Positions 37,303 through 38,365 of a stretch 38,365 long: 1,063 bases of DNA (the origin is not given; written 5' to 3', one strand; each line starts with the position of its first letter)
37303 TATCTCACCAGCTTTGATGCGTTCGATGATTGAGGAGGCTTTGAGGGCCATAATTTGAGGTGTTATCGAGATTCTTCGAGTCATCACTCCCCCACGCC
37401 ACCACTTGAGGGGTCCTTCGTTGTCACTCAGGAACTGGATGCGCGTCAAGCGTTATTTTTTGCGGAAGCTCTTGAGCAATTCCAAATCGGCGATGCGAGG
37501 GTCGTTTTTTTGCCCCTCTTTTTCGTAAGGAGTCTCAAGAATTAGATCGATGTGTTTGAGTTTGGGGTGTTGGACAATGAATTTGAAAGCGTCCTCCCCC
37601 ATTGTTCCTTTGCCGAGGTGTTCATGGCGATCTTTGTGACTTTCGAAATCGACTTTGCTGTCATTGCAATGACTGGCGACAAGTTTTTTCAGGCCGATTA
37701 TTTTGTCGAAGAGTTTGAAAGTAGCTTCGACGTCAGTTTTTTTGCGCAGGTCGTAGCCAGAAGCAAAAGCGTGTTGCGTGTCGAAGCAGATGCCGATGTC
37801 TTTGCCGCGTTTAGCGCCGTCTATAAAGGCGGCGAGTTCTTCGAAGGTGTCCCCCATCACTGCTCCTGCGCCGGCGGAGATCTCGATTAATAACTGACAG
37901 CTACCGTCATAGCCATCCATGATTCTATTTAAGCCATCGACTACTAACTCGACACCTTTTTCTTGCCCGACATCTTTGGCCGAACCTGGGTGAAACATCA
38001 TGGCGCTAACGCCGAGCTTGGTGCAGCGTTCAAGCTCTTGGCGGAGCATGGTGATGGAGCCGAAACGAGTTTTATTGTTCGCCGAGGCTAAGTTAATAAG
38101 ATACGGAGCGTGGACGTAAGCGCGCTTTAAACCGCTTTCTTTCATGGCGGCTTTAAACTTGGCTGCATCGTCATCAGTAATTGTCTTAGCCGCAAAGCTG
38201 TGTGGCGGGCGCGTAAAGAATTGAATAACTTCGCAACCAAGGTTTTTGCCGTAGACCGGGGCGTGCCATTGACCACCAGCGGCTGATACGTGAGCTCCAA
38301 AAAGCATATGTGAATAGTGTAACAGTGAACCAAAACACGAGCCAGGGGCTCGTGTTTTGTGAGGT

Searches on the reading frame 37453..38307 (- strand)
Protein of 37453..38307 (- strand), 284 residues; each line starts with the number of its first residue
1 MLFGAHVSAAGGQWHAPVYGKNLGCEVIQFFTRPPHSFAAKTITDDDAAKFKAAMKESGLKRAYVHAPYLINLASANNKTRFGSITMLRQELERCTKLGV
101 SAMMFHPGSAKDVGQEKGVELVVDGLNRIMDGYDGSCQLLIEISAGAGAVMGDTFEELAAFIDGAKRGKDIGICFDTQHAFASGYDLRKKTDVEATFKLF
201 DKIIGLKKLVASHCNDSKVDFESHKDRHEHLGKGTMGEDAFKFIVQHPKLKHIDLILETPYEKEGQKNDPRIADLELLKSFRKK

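Call 31: search_protein_families(library=pfam, proteins=[window:37453-38307:-], max_evalue=0.001)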
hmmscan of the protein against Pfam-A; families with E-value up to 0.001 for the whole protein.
window:37453-38307:- (284 aa): 1 family
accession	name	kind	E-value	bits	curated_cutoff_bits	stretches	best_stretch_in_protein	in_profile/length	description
PF01261.30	AP_endonuc_2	-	6.6e-47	160.7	31.1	1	21-279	5-247/249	Xylose isomerase-like TIM barrel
